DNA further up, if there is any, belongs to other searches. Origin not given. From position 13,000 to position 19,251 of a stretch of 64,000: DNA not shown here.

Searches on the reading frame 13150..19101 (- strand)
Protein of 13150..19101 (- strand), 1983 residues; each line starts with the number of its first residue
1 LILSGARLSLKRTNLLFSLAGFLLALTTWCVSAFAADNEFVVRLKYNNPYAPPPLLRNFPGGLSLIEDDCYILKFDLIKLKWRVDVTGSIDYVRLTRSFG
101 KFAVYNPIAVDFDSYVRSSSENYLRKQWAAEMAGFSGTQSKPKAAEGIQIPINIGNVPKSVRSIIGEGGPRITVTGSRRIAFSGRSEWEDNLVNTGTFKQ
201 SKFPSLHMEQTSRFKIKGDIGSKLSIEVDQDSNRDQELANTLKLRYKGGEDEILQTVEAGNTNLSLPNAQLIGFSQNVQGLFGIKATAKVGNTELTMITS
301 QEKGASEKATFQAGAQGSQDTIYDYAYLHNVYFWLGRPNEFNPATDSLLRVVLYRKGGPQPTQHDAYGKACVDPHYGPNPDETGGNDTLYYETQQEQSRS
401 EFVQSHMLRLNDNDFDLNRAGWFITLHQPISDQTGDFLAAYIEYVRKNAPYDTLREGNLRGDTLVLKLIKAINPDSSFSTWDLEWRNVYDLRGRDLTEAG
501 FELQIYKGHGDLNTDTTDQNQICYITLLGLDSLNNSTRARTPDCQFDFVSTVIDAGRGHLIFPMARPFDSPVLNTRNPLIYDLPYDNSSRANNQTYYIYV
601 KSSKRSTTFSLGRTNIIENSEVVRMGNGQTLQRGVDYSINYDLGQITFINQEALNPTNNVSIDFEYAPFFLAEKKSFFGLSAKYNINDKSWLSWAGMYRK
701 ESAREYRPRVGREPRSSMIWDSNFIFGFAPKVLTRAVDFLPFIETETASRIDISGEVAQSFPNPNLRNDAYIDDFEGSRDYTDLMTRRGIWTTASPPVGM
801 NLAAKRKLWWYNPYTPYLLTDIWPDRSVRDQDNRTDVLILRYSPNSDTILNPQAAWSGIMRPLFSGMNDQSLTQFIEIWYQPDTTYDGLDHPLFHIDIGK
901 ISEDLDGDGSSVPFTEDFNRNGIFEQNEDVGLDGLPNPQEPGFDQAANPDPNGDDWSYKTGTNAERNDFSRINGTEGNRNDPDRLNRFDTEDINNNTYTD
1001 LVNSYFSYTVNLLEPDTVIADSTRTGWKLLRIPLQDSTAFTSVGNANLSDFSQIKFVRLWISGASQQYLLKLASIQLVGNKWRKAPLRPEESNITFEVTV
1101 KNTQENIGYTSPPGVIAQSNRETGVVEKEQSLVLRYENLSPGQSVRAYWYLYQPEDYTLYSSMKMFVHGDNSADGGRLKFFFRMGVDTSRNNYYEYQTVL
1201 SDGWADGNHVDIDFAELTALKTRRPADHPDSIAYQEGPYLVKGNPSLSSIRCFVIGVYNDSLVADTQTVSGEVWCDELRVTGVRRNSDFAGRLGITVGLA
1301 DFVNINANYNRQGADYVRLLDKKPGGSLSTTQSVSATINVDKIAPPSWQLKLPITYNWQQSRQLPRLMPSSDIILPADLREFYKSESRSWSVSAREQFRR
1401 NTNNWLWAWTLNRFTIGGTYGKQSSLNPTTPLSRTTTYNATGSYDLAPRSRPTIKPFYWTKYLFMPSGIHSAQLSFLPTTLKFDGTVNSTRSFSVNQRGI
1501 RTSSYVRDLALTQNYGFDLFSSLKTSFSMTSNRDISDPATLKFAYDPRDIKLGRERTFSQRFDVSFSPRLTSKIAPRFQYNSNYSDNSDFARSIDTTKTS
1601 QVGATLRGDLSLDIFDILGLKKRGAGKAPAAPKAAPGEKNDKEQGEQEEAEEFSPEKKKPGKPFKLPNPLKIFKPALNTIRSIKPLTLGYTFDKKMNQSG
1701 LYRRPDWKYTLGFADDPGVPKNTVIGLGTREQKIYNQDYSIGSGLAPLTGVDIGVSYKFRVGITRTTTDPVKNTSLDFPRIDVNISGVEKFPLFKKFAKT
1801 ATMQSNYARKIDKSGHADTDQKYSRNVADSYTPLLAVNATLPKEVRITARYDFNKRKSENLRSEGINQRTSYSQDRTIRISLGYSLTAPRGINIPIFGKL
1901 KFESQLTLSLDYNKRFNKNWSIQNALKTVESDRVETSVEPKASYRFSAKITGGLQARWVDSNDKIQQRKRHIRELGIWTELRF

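Call 79: search_protein_families(library=pfam, proteins=[window:13150-19101:-], max_evalue=0.00001)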
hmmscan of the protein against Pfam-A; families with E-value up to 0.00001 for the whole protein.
window:13150-19101:- (1983 aa): 1 family
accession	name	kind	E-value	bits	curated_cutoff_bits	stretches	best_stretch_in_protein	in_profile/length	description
PF14349.11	SprA_N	-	1.5e-34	120.2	27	1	958-1373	46-504/510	Motility related/secretion protein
